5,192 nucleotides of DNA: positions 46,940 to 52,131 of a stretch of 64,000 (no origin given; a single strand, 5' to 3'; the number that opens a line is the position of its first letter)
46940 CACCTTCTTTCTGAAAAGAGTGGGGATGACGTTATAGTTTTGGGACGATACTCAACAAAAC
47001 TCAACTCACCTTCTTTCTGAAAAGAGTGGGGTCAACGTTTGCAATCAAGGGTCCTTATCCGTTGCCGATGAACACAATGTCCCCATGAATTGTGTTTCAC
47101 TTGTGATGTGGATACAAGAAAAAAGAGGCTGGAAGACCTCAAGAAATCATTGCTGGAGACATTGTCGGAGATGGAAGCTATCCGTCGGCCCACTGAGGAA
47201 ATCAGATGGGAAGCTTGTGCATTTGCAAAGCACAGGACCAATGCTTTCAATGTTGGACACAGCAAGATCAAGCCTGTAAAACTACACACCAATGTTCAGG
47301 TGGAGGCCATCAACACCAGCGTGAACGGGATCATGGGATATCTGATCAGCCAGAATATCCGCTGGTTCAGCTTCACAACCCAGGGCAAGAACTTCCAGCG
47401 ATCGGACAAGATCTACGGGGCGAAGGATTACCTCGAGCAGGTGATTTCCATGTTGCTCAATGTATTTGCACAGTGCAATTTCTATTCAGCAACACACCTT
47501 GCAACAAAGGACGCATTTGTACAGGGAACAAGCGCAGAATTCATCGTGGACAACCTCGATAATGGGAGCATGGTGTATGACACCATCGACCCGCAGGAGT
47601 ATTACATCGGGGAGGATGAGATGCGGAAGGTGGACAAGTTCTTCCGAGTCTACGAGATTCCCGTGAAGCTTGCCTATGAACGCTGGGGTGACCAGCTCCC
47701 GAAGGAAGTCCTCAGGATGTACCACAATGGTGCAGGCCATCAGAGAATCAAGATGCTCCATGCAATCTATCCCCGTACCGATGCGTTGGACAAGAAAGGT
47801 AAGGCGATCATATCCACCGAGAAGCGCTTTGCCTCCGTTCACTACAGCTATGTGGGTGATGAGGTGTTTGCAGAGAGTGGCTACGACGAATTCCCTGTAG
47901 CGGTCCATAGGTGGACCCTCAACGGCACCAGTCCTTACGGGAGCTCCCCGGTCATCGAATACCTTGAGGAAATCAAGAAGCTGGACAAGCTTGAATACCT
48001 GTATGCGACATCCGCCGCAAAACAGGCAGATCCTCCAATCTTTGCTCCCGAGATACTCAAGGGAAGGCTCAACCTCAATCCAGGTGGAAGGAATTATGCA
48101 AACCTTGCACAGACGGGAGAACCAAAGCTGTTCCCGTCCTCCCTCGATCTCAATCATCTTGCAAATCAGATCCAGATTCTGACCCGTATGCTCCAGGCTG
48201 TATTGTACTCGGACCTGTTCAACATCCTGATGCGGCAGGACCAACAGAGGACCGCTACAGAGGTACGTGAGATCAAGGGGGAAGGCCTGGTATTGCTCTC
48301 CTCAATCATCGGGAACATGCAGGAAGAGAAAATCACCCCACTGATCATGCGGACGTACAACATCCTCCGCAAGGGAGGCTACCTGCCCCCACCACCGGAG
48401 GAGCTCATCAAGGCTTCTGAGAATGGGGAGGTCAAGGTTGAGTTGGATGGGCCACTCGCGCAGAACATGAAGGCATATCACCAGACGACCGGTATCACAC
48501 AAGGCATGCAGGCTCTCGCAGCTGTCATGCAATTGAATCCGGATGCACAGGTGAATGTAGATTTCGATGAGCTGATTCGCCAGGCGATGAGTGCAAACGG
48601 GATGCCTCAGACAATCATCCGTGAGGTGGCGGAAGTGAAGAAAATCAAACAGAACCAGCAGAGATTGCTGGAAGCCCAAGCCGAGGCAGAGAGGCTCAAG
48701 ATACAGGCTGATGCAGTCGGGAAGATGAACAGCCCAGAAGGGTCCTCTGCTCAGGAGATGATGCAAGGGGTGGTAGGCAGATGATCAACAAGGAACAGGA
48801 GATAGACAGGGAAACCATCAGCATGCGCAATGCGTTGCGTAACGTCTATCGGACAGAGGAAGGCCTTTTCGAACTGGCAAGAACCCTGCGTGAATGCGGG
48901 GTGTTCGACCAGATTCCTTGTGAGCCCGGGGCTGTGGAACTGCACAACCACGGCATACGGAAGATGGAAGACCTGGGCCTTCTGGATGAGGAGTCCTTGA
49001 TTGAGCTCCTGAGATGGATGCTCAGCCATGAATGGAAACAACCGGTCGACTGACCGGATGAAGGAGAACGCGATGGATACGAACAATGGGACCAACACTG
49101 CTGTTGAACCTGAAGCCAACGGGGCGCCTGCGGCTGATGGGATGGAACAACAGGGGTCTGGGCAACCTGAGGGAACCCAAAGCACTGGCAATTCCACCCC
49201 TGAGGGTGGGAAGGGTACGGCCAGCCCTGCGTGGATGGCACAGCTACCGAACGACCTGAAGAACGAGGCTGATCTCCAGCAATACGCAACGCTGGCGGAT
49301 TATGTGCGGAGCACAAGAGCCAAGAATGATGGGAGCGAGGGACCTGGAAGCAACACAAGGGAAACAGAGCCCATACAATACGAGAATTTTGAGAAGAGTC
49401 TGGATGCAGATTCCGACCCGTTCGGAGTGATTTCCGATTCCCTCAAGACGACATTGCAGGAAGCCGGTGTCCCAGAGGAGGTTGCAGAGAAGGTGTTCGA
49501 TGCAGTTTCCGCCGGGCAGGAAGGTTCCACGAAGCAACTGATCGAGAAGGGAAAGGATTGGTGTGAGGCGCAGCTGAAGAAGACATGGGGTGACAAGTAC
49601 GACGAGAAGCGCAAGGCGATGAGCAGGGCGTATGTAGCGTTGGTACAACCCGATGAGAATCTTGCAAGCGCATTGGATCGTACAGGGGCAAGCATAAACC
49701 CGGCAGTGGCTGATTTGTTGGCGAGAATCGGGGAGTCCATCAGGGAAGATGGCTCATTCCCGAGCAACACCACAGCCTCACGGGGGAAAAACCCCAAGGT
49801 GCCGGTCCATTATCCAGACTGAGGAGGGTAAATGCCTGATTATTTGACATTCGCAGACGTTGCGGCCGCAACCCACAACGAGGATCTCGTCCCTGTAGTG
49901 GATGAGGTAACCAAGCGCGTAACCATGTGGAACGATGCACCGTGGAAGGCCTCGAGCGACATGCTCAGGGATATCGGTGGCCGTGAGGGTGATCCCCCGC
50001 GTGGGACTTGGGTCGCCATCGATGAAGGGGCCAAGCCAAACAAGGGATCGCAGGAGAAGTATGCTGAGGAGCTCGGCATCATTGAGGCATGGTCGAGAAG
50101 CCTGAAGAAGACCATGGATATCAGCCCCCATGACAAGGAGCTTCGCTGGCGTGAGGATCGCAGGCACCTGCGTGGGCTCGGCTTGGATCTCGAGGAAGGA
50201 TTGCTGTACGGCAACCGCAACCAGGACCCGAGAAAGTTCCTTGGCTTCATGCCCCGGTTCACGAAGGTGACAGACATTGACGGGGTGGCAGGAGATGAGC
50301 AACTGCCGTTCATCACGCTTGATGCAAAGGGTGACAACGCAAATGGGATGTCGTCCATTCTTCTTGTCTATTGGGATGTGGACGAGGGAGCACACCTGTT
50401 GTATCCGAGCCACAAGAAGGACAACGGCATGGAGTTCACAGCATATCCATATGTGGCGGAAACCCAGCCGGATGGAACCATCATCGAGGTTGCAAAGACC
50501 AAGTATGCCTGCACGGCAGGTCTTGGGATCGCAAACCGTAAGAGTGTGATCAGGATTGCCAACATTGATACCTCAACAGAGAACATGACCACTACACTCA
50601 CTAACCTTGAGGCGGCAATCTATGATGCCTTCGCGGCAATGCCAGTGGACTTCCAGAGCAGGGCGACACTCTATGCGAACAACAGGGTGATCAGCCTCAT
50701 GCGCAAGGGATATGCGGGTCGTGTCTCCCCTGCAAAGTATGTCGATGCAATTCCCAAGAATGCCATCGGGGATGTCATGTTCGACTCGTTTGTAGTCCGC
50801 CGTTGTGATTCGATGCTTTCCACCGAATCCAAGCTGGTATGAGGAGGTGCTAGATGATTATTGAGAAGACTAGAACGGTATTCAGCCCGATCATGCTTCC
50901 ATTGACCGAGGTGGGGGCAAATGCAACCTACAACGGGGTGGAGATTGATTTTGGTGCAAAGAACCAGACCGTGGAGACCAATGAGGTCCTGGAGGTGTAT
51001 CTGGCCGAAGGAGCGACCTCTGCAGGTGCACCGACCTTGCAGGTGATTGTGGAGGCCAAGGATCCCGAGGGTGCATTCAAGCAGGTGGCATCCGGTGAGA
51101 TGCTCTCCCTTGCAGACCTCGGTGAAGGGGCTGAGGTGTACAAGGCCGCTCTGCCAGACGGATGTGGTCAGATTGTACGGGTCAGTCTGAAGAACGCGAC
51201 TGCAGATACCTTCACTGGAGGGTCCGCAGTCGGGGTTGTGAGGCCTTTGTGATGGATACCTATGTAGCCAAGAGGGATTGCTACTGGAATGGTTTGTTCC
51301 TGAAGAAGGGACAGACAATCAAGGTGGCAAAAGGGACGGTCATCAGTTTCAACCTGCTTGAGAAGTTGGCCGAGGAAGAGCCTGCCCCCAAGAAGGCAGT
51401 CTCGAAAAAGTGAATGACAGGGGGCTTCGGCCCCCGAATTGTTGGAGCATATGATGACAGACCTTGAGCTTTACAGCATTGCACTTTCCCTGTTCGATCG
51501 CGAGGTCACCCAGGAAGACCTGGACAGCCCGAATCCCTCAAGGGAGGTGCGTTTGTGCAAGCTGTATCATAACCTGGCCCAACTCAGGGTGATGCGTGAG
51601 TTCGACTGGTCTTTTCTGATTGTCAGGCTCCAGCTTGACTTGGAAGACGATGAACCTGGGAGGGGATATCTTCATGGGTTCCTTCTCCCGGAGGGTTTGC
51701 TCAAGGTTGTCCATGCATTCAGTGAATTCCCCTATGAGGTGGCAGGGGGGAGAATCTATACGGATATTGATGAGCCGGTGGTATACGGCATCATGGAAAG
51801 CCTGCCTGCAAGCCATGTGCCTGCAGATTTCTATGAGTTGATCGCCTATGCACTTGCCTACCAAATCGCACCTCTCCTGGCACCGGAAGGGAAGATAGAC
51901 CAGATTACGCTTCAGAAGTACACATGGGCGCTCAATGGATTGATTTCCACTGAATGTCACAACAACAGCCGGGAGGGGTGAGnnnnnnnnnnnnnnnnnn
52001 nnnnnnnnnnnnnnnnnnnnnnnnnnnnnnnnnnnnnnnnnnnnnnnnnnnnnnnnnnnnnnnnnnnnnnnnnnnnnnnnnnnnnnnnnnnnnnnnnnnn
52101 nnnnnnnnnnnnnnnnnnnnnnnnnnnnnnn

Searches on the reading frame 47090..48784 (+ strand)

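Call 11: search_protein_families(library=phrogs, proteins=[window:47090-48784:+], max_evalue=0.001)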
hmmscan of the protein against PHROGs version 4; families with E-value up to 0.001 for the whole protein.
window:47090-48784:+ (564 aa): 4 families
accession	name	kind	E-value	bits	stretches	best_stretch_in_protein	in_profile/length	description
phrog_332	-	connector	3.4e-89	300.7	1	11-556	4-555/560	head-tail adaptor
phrog_21643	-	unknown function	1.3e-30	107.5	1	346-543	54-245/268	-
phrog_21528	-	unknown function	4.7e-18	66.5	1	24-235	9-222/224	-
phrog_449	-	connector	1.6e-08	34.5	1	72-545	61-510/520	head-tail adaptor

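Call 12: search_protein_families(library=pfam, proteins=[window:47090-48784:+], max_evalue=0.001)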
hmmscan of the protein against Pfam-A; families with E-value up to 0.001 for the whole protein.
window:47090-48784:+ (564 aa): 1 family
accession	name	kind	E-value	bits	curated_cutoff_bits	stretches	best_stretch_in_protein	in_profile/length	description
PF12236.14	Head-tail_con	-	4.2e-116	388.7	27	1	19-510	2-489/489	Bacteriophage head to tail connecting protein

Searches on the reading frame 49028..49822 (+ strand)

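Call 11: search_protein_families(library=phrogs, proteins=[window:49028-49822:+], max_evalue=0.001)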
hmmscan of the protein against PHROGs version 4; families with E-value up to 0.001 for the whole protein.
window:49028-49822:+ (264 aa): 2 families
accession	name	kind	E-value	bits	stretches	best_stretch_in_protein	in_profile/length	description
phrog_3742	-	unknown function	5.1e-15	57.2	1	35-255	10-245/287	-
phrog_458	-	other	5.7e-09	37.3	1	21-264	20-244/246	protease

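Call 12: search_protein_families(library=pfam, proteins=[window:49028-49822:+], max_evalue=0.001)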
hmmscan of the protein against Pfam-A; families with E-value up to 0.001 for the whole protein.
window:49028-49822:+ (264 aa): 0 families

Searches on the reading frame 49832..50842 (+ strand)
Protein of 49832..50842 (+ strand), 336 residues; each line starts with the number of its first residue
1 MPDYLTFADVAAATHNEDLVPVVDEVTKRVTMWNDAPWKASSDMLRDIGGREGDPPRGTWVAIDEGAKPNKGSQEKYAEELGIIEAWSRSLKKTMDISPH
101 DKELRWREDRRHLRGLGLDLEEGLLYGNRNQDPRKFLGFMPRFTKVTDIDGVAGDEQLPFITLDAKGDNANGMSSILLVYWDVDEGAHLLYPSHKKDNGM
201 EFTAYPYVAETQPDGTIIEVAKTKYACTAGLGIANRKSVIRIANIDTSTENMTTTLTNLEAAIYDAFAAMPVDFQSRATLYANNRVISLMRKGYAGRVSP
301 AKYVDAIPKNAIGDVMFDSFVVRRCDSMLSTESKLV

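Call 11: search_protein_families(library=phrogs, proteins=[window:49832-50842:+], max_evalue=0.001)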
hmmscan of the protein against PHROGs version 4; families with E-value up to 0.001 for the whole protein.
window:49832-50842:+ (336 aa): 1 family
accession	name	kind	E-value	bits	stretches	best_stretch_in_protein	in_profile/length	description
phrog_212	-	head and packaging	5.2e-25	89.4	1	4-249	5-297/301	major head protein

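Call 12: search_protein_families(library=pfam, proteins=[window:49832-50842:+], max_evalue=0.001)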
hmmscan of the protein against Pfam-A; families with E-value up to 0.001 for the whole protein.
window:49832-50842:+ (336 aa): 1 family
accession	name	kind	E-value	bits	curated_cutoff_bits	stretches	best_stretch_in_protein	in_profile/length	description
PF20911.3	GP7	-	4.8e-42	144.4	27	1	18-335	5-312/313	Major capsid protein GP7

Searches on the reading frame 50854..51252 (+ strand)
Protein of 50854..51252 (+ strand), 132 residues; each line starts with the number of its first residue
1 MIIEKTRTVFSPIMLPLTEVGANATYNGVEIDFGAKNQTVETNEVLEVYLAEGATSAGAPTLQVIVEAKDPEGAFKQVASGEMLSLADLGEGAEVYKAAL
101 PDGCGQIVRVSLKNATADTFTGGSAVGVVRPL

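Call 11: search_protein_families(library=phrogs, proteins=[window:50854-51252:+], max_evalue=0.001)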
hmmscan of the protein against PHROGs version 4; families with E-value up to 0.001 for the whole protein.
window:50854-51252:+ (132 aa): 1 family
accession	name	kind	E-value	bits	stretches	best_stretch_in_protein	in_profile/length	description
phrog_427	-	unknown function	6.1e-07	30.5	1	47-121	47-121/142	-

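Call 12: search_protein_families(library=pfam, proteins=[window:50854-51252:+], max_evalue=0.001)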
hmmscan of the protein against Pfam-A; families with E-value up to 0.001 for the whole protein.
window:50854-51252:+ (132 aa): 1 family
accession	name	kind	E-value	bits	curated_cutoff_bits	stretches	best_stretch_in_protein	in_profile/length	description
PF21190.3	Bbp16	-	1.3e-06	29.1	27.1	1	30-117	16-104/115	Bbp16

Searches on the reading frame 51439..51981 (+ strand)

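Call 11: search_protein_families(library=phrogs, proteins=[window:51439-51981:+], max_evalue=0.001)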
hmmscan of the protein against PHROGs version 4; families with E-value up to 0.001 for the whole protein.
window:51439-51981:+ (180 aa): 1 family
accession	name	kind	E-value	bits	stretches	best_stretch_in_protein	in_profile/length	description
phrog_394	-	tail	2e-17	64.3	1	5-167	1-165/190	tail protein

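Call 12: search_protein_families(library=pfam, proteins=[window:51439-51981:+], max_evalue=0.001)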
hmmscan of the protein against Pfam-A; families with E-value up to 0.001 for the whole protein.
window:51439-51981:+ (180 aa): 0 families
